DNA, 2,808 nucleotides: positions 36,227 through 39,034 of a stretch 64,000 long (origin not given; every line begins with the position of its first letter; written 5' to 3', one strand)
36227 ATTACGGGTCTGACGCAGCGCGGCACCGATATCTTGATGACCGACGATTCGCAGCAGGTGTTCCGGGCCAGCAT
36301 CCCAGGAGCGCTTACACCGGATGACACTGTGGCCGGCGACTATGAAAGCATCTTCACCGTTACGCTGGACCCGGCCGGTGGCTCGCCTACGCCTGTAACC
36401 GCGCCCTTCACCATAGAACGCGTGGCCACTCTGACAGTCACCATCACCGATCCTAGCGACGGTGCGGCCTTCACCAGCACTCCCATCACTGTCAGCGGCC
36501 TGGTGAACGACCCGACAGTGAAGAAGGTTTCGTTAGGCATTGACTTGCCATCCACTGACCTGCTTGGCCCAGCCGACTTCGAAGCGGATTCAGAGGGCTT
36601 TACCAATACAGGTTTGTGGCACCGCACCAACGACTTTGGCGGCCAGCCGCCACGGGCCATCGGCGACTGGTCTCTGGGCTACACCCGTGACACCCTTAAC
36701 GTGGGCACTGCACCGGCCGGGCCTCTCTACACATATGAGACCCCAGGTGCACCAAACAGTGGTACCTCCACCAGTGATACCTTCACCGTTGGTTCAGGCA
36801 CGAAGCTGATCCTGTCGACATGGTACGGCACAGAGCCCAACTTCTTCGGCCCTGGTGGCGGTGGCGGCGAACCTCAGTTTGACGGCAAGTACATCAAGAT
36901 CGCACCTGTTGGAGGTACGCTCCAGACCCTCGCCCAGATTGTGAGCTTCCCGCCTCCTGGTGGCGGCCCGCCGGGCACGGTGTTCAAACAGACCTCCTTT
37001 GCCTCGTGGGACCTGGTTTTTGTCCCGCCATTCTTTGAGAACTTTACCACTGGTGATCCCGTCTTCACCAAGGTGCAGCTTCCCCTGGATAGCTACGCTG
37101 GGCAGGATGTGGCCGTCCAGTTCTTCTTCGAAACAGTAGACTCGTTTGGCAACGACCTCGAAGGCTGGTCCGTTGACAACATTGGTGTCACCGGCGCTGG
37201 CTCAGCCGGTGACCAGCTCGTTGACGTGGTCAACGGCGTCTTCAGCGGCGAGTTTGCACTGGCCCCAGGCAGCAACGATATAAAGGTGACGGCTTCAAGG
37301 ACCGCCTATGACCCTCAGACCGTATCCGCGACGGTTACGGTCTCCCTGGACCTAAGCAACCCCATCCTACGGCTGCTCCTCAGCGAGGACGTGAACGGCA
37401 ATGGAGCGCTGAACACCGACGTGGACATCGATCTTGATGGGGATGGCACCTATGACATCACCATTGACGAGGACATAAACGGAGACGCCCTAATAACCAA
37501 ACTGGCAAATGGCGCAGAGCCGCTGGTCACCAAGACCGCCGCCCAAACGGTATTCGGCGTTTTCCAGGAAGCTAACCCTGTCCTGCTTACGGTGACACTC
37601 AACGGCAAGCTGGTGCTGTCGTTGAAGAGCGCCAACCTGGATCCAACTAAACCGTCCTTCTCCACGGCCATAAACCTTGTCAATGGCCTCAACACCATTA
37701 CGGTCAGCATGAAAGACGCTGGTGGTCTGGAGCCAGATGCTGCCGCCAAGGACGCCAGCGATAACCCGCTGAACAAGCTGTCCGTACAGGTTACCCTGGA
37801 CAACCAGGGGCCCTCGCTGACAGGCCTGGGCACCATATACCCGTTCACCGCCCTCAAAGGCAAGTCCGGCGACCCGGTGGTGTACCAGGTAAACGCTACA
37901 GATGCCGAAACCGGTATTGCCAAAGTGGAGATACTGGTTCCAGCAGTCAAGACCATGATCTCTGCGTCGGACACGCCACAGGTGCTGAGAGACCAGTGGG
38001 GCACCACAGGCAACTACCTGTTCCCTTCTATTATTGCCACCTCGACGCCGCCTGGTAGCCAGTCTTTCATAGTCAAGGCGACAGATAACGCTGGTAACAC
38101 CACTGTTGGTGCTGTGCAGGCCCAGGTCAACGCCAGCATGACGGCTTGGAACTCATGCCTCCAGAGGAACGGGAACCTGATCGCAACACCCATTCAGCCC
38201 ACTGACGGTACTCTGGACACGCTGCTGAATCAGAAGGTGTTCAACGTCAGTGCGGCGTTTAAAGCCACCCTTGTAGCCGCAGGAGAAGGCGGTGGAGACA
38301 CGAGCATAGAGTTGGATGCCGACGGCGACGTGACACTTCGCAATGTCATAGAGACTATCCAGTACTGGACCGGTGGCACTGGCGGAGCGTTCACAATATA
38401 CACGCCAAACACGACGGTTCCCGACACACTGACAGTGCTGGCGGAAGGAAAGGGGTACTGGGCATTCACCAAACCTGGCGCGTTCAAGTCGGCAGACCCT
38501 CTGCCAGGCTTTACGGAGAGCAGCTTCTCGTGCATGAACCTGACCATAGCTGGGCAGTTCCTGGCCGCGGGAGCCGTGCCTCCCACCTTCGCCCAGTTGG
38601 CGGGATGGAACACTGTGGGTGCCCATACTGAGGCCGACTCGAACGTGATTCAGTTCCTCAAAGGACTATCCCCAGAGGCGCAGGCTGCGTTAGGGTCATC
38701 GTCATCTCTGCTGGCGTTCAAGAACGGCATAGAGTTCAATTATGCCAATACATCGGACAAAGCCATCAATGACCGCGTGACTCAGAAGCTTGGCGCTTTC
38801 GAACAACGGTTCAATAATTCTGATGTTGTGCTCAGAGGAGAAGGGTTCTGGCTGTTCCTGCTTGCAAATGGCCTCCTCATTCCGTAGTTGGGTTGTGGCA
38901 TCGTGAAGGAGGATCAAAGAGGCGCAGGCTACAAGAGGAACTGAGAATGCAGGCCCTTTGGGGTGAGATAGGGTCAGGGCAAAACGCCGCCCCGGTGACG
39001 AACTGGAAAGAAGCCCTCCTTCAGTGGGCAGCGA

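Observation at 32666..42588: Ten-kb locus of three giant cell-surface proteins with three different anchoring solutions and no recognisable enzymatic partner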

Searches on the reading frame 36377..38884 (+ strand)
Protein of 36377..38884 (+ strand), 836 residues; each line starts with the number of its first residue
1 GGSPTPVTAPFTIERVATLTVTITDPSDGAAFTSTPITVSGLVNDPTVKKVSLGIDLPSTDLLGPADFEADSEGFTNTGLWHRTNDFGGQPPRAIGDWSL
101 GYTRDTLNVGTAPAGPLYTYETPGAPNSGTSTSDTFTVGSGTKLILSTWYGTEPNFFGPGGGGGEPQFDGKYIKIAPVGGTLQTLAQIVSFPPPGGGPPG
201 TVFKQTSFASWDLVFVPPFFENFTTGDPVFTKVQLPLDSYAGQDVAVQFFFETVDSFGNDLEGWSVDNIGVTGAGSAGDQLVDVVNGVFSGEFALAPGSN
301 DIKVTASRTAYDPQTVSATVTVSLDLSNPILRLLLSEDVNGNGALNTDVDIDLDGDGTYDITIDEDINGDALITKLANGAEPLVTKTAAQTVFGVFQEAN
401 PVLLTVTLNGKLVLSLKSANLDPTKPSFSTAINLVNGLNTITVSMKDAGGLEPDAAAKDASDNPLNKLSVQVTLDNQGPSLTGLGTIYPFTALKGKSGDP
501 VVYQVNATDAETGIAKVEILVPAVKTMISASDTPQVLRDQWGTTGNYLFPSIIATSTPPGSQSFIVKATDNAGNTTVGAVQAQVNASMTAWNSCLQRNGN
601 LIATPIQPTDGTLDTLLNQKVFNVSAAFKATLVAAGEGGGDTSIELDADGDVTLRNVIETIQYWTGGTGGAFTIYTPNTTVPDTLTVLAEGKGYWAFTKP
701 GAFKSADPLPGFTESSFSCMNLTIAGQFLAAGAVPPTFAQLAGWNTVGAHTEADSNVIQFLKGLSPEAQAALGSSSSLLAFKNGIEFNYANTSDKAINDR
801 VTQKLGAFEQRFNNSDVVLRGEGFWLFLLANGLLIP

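Call 57: search_protein_representatives(alignment_id=A3)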
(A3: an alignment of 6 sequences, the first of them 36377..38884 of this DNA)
Query: 6 sequences, 822 profile positions. Proteins with E-value up to 0.001 (for the whole library): 1718; up to 1e-10: 388; up to 1e-30: 103. The best 150 are listed.
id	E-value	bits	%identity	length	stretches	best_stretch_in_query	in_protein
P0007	0.0e+00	1170.9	-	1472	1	2-822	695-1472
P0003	0.0e+00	1108.6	-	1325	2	198-822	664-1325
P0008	0.0e+00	1012.0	-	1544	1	5-822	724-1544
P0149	6.2e-251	851.4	-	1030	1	3-822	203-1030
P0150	4.9e-211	719.4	-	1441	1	5-822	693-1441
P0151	1.8e-181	621.6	-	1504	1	5-822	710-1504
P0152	8.5e-176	602.8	-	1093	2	371-822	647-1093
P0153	2.5e-166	571.5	-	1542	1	7-822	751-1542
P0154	7.7e-164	563.3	-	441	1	384-822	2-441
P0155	8.5e-164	563.1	-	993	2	369-822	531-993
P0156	6.1e-149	514.0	-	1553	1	5-822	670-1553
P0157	1.4e-131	456.5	-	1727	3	4-460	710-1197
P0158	2.0e-124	432.9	-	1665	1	4-822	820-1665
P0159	1.5e-123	430.0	-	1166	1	4-822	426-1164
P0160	2.7e-122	425.8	-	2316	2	5-600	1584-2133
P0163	4.8e-120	418.4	-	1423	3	4-335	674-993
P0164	2.7e-119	415.9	-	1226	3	370-609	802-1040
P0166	7.8e-116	404.5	-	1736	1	4-822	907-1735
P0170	2.7e-113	396.1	-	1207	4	4-341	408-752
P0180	1.0e-98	347.9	-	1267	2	3-605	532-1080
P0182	2.3e-97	343.4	-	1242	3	419-610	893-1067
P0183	2.0e-95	337.0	-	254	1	591-822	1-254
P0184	2.9e-95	336.4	-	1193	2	367-822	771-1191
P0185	6.1e-94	332.1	-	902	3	646-822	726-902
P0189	1.0e-87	311.5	-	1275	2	367-815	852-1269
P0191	1.2e-86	307.9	-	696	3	646-822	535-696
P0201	1.0e-66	242.0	-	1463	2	369-744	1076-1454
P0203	4.7e-66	239.8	-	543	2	642-822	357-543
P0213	2.3e-51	191.3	-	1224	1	3-776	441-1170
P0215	9.2e-50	185.9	-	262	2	641-822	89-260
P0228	1.6e-39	152.1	-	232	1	640-822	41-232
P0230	3.0e-39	151.1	-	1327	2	4-356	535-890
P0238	8.5e-35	136.4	-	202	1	642-822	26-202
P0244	3.0e-32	128.0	-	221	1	642-822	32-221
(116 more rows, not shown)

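Call 60: search_protein_families(library=pfam, proteins=[P0185, P0191, P0203, P0215, P0228, P0238, P0244, P0183], max_evalue=0.1)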
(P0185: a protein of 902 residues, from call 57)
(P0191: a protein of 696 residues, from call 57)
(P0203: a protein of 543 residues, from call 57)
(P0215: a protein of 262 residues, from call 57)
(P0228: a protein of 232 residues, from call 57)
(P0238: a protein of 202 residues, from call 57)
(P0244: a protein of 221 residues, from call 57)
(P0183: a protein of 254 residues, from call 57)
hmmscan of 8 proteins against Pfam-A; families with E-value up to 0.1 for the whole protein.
P0185 (902 aa): 4 families
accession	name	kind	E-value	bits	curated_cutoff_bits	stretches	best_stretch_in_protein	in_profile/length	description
PF09136.16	Glucodextran_B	-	7.7e-07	29.4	27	1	527-568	41-82/83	Glucodextranase, domain B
PF19077.6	Big_13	-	0.017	16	27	0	533-569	65-102/102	Bacterial Ig-like domain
PF15418.12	DUF4625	-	0.017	15.8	27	0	647-676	98-127/131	Domain of unknown function (DUF4625)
PF17957.7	Big_7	-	0.059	14.4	24.1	0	580-617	6-43/70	Bacterial Ig domain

P0191 (696 aa): 9 families
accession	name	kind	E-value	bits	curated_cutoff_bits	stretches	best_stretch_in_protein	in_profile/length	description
PF19077.6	Big_13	-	2.8e-07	31.4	27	1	305-378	23-102/102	Bacterial Ig-like domain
PF15418.12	DUF4625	-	3.4e-05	24.6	27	1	443-497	78-130/131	Domain of unknown function (DUF4625)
PF09136.16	Glucodextran_B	-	0.00019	21.7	27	1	304-377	12-82/83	Glucodextranase, domain B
PF24893.1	DUF7743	-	0.001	19.2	27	0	468-499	67-98/120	Domain of unknown function (DUF7743)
PF17957.7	Big_7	-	0.0012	19.8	24.1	0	304-356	13-68/70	Bacterial Ig domain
PF20773.4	InhA-like_MAM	-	0.004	17.1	26.9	1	199-246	122-167/191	Immune inhibitor A-like, MAM domain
PF12245.14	Big_3_2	-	0.0073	16.9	23.3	0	471-492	93-114/122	Bacterial Ig-like domain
PF13750.12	Big_3_3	-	0.015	15.4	27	0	346-386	9-51/157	Bacterial Ig-like domain (group 3)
PF20622.4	Big_15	-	0.023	15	27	0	304-369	7-74/82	Bacterial Ig domain (Big_16)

P0203 (543 aa): 2 families
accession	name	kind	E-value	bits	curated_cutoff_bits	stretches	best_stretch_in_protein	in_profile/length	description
PF09136.16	Glucodextran_B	-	4e-05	23.9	27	1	109-206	12-82/83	Glucodextranase, domain B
PF19077.6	Big_13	-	0.00018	22.4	27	0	171-207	65-102/102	Bacterial Ig-like domain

P0215 (262 aa): 2 families
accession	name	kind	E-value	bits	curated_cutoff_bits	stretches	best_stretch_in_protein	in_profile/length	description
PF05345.18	He_PIG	-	0.018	15.9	24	1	17-48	65-96/96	Putative Ig domain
PF15418.12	DUF4625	-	0.021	15.5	27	1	13-47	96-130/131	Domain of unknown function (DUF4625)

P0228 (232 aa): 0 families

P0238 (202 aa): 0 families

P0244 (221 aa): 0 families

P0183 (254 aa): 0 families

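Call 61: list_cluster_members(proteins=[P0185, P0191, P0203, P0215, P0228, P0238, P0244, P0150, P0156, P0166])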
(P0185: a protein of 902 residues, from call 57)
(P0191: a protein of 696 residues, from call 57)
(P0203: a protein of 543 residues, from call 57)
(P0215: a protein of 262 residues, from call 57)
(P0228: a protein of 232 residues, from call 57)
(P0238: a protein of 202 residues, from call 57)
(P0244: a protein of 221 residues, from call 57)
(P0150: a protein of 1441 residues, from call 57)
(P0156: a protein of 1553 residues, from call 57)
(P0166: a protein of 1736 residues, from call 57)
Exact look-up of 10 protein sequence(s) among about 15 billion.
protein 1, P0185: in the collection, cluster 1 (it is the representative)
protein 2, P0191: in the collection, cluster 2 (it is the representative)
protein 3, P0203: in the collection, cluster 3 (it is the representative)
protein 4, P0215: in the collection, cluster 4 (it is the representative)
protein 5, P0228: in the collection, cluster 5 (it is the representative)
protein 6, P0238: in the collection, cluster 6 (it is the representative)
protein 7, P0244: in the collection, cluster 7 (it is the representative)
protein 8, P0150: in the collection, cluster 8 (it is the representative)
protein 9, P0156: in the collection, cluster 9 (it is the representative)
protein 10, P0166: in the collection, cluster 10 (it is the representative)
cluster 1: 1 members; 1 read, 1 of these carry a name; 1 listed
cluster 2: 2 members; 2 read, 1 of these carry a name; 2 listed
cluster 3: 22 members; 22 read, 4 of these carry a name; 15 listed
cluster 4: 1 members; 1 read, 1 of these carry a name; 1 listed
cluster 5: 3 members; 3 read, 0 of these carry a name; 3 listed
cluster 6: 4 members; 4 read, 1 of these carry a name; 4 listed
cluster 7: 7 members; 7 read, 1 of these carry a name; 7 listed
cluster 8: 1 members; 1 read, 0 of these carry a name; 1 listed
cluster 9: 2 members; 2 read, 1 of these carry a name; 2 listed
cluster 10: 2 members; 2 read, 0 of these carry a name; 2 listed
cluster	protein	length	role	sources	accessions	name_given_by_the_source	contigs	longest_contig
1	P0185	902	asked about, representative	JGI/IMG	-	hypothetical protein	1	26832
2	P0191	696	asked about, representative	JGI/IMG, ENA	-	-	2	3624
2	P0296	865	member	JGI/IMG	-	hypothetical protein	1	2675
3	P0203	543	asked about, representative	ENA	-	-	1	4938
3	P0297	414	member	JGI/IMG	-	hypothetical protein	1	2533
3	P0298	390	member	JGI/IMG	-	hypothetical protein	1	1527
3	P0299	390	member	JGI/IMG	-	hypothetical protein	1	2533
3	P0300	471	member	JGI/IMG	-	hypothetical protein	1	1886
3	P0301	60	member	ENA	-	-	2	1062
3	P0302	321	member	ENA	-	-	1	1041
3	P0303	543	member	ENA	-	-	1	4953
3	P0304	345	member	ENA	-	-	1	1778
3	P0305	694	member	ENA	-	-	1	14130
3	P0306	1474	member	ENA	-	-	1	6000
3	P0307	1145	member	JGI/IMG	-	-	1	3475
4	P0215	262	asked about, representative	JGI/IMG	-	hypothetical protein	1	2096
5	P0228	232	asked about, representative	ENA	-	-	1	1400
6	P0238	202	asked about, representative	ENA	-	-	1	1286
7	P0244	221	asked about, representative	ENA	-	-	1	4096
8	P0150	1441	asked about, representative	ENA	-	-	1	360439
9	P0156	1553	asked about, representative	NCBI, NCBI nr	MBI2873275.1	MAG: hypothetical protein HYY00_08830 [Chloroflexi bacterium] | hypothetical protein [Chloroflexota bacterium]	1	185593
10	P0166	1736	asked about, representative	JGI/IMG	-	-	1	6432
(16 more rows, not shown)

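Call 62: find_encoding_contigs(protein=P0156, flank=10000, max_places=1)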
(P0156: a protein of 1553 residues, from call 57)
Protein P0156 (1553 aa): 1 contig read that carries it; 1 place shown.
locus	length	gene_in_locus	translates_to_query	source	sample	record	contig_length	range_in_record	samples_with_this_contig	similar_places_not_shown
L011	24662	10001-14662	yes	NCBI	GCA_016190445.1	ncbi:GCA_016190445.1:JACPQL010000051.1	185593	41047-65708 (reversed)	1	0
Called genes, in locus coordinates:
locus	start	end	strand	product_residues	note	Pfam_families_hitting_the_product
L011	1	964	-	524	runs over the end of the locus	PF00890:FAD_binding_2 (weak), PF01266:DAO (faint), PF12831:FAD_oxidored (weak), PF13450:NAD_binding_8, PF01593:Amino_oxidase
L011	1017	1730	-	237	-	PF01209:Ubie_methyltran, PF13489:Methyltransf_23, PF13847:Methyltransf_31, PF08241:Methyltransf_11, PF08242:Methyltransf_12, PF13649:Methyltransf_25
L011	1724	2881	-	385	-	PF12728:HTH_17, PF01040:UbiA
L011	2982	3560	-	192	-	PF00578:AhpC-TSA, PF08534:Redoxin, PF00085:Thioredoxin, PF13098:Thioredoxin_2, PF13905:Thioredoxin_8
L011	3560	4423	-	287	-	-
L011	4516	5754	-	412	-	-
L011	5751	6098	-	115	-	-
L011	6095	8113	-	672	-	PF01578:Cytochrom_C_asm, PF16327:CcmF_C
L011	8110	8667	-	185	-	PF03918:CcmH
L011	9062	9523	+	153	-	PF13404:HTH_AsnC-type, PF13412:HTH_24, PF08279:HTH_11 (faint), PF01037:AsnC_trans_reg, PF22482:AsnC_trans_reg_3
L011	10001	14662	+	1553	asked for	-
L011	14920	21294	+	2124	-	-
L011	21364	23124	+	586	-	PF10131:PTPS_related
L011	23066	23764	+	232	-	PF00483:NTP_transferase, PF12804:NTP_transf_3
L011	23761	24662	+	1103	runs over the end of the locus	PF07705:CARDB (faint), PF16841:CBM60 (faint)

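Call 63: find_encoding_contigs(protein=P0150, flank=10000, max_places=1)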
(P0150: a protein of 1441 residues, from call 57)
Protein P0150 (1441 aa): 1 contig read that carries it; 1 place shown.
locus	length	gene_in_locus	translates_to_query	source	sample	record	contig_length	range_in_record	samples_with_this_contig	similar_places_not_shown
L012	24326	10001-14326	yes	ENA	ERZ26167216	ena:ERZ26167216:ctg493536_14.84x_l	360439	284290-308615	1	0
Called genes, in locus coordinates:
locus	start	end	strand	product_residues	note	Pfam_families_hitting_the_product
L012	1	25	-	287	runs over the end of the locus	PF01790:LGT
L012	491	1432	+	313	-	PF02899:Phage_int_SAM_1, PF13495:Phage_int_SAM_4 (faint), PF00589:Phage_integrase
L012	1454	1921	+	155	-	PF02502:LacAB_rpiB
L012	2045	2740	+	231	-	PF13189:Cytidylate_kin2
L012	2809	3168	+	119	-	-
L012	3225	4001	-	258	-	PF03099:BPL_LplA_LipB, PF02237:BPL_C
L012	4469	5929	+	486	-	PF00171:Aldedh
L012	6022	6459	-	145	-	PF13380:CoA_binding_2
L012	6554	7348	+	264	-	PF07286:D-Glu_cyclase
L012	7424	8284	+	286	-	PF14336:GLUCM-like_C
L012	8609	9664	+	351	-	-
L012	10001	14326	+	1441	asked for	PF09136:Glucodextran_B (faint)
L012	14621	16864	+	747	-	-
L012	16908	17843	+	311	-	PF02401:LYTB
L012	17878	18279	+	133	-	PF14489:QueF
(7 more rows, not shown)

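Call 72: list_cluster_members(proteins=[P0163, P0164, P0170, P0180, P0182, P0184, P0189, P0201, P0213, P0230])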
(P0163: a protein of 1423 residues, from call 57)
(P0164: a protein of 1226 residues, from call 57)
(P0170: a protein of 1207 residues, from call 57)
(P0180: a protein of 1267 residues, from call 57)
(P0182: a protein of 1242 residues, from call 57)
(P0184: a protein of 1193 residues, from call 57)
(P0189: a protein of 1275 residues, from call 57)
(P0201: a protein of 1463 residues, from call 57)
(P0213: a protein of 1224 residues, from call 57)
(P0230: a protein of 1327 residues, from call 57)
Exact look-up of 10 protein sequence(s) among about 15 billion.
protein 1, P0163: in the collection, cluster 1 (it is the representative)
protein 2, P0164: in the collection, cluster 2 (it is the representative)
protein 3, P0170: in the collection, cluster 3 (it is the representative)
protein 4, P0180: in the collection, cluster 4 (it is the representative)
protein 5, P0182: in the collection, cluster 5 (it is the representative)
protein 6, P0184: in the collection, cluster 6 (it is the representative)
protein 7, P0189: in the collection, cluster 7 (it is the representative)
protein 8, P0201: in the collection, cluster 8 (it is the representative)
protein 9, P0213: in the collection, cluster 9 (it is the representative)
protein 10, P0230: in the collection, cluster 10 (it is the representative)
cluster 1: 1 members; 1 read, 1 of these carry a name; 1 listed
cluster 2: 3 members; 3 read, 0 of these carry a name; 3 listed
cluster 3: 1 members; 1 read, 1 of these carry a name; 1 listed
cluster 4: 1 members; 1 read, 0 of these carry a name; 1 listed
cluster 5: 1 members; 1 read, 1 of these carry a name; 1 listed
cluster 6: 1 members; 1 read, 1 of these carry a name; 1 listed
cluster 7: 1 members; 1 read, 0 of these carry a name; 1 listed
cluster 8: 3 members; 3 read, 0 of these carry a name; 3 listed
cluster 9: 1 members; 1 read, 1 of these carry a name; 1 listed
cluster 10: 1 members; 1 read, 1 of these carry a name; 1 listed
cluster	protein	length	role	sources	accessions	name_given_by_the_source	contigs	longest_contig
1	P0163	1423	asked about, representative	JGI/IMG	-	Tol biopolymer transport system component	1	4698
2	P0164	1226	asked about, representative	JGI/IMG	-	-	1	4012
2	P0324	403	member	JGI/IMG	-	-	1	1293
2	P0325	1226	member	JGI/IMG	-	-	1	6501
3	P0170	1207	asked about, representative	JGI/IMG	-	hypothetical protein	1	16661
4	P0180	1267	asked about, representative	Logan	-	-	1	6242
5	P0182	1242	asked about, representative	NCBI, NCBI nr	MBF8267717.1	MAG: Ig-like domain (Group 3), partial [Dehalococcoidia bacterium] | Ig-like domain (Group 3) [Dehalococcoidia bacterium]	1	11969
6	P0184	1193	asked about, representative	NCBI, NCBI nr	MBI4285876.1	MAG: hypothetical protein HY670_08290 [Chloroflexi bacterium] | hypothetical protein [Chloroflexota bacterium]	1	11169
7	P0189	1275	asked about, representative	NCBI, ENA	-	-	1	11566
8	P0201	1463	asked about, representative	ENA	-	-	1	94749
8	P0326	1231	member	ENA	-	-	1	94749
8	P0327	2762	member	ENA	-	-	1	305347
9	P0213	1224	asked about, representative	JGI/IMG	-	hypothetical protein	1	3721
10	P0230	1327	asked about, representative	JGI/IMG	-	hypothetical protein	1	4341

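Call 88: search_protein_families(library=ncbifam, proteins=[P0238, P0244, P0228, P0183, P0215], max_evalue=1)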
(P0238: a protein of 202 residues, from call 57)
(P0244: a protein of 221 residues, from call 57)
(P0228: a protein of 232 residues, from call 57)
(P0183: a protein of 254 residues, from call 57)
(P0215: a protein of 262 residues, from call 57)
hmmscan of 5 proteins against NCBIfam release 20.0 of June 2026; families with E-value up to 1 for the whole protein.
P0238 (202 aa): 0 families

P0244 (221 aa): 0 families

P0228 (232 aa): 0 families

P0183 (254 aa): 0 families

P0215 (262 aa): 0 families

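Call 89: find_encoding_contigs(protein=P0201, flank=9000, max_places=1)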
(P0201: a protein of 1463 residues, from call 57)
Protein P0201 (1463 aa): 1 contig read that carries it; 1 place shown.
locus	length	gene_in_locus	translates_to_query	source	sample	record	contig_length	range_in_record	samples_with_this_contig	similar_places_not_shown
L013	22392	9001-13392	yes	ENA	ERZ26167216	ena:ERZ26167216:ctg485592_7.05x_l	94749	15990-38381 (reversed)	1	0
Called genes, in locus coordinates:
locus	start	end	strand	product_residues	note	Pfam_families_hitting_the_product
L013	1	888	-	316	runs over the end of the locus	PF13793:Pribosyltran_N, PF00156:Pribosyltran, PF14572:Pribosyl_synth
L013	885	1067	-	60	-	-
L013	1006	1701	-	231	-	PF00378:ECH_1, PF16113:ECH_2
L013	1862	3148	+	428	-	PF00709:Adenylsucc_synt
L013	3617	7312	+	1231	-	PF13518:HTH_28 (faint)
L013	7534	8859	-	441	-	PF13701:DDE_Tnp_1_4, PF01609:DDE_Tnp_1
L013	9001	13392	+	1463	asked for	-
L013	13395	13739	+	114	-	-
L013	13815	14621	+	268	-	-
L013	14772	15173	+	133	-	-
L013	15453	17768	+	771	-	-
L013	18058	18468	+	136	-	PF12172:zf-ChsH2, PF01796:OB_ChsH2_C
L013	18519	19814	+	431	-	PF22691:Thiolase_C_1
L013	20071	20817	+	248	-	PF11376:DUF3179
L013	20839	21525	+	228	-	PF11376:DUF3179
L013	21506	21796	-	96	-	-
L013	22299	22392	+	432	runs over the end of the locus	PF04434:SWIM, PF01609:DDE_Tnp_1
